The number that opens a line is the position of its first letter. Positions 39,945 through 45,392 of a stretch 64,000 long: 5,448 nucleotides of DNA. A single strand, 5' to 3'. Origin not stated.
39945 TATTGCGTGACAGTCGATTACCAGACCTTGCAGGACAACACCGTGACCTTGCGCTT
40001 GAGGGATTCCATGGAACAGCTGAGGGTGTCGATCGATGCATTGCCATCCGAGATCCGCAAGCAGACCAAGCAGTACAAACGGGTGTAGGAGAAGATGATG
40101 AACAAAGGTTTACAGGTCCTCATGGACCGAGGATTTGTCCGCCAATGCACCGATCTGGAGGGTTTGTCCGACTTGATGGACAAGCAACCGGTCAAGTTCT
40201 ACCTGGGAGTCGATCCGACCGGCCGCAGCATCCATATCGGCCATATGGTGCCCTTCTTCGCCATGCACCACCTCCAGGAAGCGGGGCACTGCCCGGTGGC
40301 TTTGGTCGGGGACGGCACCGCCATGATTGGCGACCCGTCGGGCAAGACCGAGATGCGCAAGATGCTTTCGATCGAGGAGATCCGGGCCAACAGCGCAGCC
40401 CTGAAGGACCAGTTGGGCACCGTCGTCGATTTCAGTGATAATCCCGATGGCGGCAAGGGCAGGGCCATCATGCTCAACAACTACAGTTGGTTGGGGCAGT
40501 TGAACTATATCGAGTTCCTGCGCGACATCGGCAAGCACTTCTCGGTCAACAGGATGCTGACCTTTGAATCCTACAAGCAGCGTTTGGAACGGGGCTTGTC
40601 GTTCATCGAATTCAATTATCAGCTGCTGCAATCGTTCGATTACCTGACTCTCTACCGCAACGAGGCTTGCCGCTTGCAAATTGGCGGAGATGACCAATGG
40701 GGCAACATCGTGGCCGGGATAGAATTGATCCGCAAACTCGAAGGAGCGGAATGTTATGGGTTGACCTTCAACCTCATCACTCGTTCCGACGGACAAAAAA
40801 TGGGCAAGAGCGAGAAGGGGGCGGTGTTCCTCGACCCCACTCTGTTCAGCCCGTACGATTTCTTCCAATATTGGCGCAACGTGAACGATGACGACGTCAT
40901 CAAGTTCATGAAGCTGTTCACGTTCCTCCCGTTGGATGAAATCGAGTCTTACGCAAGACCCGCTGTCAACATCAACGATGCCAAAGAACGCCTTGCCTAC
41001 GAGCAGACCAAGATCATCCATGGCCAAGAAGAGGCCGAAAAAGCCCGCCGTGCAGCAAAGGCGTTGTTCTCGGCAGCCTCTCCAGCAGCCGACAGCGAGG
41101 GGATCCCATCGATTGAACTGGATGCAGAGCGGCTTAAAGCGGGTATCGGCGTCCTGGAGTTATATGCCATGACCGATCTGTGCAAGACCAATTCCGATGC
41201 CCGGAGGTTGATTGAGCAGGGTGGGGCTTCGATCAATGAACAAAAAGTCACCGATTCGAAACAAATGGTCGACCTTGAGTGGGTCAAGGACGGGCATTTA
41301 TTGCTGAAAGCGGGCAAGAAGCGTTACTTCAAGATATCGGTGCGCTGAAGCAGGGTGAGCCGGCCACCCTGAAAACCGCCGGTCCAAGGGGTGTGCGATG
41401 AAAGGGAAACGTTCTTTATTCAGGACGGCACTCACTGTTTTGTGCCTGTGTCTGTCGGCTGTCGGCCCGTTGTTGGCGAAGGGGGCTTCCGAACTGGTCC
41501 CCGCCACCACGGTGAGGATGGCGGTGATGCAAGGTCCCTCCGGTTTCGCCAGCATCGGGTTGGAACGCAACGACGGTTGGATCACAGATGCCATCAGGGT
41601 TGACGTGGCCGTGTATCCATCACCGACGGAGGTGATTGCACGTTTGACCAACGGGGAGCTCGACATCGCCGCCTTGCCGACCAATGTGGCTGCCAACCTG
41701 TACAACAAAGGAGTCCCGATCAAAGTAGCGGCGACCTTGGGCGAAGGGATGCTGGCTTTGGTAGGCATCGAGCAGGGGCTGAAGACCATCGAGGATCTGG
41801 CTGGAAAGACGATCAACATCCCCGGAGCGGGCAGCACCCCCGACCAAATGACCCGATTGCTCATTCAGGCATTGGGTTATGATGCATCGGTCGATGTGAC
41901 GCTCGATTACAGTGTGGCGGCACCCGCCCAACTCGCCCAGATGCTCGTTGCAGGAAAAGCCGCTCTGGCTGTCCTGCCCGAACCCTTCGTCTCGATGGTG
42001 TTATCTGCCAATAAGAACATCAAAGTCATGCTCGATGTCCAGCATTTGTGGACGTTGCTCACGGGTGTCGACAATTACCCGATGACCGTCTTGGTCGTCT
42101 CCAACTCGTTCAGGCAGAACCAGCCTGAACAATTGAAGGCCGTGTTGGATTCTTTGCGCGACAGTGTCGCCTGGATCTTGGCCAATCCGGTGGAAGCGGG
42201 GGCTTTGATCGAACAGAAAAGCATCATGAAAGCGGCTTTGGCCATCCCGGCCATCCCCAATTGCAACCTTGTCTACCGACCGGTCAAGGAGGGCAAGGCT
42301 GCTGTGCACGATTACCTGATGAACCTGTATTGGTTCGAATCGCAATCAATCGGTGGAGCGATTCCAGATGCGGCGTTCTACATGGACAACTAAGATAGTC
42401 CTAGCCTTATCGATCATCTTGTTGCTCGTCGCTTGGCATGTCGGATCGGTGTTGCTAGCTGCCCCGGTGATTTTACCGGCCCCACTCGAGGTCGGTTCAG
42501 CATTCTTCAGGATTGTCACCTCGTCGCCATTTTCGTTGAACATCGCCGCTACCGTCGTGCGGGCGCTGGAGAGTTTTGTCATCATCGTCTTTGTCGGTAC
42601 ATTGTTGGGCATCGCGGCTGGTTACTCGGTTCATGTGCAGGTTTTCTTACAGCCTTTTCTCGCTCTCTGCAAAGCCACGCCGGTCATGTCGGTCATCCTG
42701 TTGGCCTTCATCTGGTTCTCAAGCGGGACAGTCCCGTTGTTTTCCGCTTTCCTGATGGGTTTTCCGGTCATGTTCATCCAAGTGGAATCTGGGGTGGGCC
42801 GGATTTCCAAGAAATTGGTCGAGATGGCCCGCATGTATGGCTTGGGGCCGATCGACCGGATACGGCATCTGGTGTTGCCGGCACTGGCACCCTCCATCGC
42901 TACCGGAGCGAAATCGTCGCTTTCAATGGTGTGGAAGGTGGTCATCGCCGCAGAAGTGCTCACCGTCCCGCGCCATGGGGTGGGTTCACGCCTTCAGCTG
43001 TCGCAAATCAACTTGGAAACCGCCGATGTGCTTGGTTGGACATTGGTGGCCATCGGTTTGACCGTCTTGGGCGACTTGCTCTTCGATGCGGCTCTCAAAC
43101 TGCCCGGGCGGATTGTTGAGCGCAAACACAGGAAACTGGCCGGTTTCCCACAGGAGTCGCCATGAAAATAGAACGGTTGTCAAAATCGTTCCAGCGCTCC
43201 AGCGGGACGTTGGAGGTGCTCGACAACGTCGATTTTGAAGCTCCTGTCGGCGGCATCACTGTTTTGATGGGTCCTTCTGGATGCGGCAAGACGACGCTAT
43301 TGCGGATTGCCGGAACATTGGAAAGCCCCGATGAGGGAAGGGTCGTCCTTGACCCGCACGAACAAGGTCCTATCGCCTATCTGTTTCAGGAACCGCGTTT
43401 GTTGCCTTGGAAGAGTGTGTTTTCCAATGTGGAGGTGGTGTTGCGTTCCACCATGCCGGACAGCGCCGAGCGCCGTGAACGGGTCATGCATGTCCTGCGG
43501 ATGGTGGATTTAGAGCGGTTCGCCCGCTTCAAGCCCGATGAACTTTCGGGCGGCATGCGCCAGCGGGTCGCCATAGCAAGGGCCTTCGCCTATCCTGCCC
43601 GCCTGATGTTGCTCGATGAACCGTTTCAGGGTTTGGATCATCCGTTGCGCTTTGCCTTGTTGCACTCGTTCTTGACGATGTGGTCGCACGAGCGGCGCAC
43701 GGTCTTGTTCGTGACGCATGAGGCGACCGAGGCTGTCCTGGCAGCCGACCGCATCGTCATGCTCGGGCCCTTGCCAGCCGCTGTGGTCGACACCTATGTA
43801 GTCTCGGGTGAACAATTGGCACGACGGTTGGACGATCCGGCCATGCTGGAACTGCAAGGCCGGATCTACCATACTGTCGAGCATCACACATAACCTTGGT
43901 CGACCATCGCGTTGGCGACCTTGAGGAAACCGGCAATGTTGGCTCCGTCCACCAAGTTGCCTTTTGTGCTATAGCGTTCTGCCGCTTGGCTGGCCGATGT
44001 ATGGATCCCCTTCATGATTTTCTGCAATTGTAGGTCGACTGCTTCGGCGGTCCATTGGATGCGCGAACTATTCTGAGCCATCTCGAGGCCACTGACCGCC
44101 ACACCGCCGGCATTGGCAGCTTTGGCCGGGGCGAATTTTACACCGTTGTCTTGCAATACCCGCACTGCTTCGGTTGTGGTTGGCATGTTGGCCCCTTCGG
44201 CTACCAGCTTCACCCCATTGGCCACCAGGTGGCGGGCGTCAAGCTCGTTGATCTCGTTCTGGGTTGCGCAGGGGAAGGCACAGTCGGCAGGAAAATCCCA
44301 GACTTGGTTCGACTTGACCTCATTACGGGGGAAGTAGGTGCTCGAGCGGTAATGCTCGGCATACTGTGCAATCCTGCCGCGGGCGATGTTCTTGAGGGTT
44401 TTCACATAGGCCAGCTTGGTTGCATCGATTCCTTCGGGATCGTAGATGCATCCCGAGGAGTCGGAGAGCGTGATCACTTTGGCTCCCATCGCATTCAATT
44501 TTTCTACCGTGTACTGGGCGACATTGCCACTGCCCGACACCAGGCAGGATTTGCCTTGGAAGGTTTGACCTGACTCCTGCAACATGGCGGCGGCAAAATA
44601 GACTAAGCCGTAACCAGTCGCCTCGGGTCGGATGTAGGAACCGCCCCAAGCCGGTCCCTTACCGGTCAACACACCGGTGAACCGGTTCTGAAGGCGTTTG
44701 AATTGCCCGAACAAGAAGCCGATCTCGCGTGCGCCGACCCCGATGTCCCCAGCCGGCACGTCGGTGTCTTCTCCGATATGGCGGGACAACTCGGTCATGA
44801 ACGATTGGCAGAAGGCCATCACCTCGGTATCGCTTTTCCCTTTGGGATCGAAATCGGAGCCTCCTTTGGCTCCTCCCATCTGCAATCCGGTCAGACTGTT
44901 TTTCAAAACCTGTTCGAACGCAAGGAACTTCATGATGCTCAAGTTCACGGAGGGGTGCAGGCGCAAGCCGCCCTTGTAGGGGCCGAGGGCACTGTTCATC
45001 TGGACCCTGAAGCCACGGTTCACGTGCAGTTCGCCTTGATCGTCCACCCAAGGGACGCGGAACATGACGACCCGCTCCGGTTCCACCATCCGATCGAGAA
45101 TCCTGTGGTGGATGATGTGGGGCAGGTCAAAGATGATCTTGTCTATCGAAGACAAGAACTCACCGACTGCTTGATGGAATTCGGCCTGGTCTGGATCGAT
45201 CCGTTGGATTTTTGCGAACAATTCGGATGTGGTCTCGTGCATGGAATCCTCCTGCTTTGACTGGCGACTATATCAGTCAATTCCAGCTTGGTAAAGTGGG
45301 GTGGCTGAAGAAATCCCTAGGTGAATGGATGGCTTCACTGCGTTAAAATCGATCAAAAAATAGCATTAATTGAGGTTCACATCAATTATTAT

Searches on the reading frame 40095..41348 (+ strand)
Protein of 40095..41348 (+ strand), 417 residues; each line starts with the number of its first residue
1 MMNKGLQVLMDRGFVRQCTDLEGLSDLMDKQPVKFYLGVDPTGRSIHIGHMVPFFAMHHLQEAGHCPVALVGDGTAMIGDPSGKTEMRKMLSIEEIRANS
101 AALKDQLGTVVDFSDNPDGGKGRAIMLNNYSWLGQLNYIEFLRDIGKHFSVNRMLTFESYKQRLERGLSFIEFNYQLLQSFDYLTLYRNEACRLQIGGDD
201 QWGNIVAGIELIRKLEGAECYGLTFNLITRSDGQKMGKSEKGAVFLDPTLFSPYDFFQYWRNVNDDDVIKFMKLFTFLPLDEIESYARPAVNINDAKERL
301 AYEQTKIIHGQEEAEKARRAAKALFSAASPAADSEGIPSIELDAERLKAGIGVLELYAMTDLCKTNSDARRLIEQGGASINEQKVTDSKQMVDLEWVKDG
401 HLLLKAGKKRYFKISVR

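Call 75: search_protein_families(library=pfam, proteins=[window:40095-41348:+], max_evalue=0.00001)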
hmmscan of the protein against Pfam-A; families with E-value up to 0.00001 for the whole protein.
window:40095-41348:+ (417 aa): 2 families
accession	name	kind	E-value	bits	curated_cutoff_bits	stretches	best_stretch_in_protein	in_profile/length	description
PF00579.31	tRNA-synt_1b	-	2.3e-84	283.6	21.1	1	30-326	3-292/292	tRNA synthetases class I (W and Y)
PF22421.1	SYY_C-terminal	-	4.3e-08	33.4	27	1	335-413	7-82/83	Tyrosine--tRNA ligase SYY-like C-terminal domain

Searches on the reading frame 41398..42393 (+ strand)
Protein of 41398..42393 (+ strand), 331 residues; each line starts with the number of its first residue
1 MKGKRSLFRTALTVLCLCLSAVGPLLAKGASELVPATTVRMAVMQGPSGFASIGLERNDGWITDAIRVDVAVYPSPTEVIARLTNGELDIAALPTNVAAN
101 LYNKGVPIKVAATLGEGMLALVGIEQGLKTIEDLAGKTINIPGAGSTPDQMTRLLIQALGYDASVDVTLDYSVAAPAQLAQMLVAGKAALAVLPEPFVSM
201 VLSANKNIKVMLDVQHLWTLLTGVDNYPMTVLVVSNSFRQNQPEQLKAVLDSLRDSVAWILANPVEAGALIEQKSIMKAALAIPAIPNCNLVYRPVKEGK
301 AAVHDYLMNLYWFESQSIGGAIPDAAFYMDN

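Call 75: search_protein_families(library=pfam, proteins=[window:41398-42393:+], max_evalue=0.00001)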
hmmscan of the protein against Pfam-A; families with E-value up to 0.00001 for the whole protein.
window:41398-42393:+ (331 aa): 4 families
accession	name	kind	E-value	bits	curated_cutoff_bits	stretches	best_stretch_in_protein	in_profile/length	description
PF09084.16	NMT1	-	1.7e-12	48.1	20.5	1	66-267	21-216/216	NMT1/THI5 like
PF13379.11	NMT1_2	-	4.5e-12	46.7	24.7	1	57-261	25-239/252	NMT1-like family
PF02621.19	VitK2_biosynth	-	2.1e-11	44.2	26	1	72-280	27-221/252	Menaquinone biosynthesis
PF12974.12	Phosphonate-bd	-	2.1e-09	37.6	27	1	66-251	29-214/242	ABC transporter, phosphonate, periplasmic substrate-binding protein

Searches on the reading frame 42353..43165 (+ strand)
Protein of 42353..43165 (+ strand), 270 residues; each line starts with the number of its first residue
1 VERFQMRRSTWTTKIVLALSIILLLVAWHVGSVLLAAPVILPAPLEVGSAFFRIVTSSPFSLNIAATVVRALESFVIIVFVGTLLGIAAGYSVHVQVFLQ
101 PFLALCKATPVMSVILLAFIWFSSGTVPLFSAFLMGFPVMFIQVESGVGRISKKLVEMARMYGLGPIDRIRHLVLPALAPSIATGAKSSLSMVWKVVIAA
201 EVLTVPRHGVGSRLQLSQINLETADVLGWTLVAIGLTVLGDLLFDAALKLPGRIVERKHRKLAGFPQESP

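Call 75: search_protein_families(library=pfam, proteins=[window:42353-43165:+], max_evalue=0.00001)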
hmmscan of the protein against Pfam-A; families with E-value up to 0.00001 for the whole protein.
window:42353-43165:+ (270 aa): 1 family
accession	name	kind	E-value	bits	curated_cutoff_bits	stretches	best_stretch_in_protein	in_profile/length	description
PF00528.27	BPD_transp_1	-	6e-17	62.4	26.4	1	82-249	1-176/184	Binding-protein-dependent transport system inner membrane component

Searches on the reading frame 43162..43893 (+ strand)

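Call 75: search_protein_families(library=pfam, proteins=[window:43162-43893:+], max_evalue=0.00001)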
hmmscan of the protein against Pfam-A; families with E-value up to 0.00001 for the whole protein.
window:43162-43893:+ (243 aa): 3 families
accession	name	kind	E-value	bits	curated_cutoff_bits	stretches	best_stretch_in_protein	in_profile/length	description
PF00005.33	ABC_tran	-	8.6e-30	104.6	25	1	20-155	1-136/137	ABC transporter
PF13304.12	AAA_21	-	2e-09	38.4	27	0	120-187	230-299/304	AAA domain, putative AbiEii toxin, Type IV TA system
PF13401.12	AAA_22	-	1.3e-06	29.2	27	1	31-171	6-108/130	AAA domain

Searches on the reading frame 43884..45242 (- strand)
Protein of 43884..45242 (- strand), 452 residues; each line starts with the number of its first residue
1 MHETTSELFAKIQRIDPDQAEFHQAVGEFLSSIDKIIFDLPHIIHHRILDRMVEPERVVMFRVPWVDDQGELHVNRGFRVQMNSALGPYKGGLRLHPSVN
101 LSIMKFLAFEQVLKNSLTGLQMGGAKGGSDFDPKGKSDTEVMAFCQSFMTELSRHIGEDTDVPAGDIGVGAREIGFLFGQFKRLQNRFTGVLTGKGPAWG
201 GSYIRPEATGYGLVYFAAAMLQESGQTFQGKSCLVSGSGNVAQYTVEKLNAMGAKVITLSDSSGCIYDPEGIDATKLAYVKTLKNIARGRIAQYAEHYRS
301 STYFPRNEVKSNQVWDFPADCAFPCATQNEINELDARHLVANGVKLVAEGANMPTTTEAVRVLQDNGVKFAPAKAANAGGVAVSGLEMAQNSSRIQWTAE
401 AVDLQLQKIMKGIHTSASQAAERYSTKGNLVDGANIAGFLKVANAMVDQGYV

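Call 75: search_protein_families(library=pfam, proteins=[window:43884-45242:-], max_evalue=0.00001)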
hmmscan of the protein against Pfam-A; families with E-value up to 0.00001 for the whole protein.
window:43884-45242:- (452 aa): 2 families
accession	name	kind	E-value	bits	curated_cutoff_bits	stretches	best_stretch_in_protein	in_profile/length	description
PF00208.27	ELFV_dehydrog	-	9.4e-87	291.1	23.4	1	200-450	1-241/241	Glutamate/Leucine/Phenylalanine/Valine dehydrogenase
PF02812.23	ELFV_dehydrog_N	-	1.3e-50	170.9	25.3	1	55-182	1-128/129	Glu/Leu/Phe/Val dehydrogenase, dimerisation domain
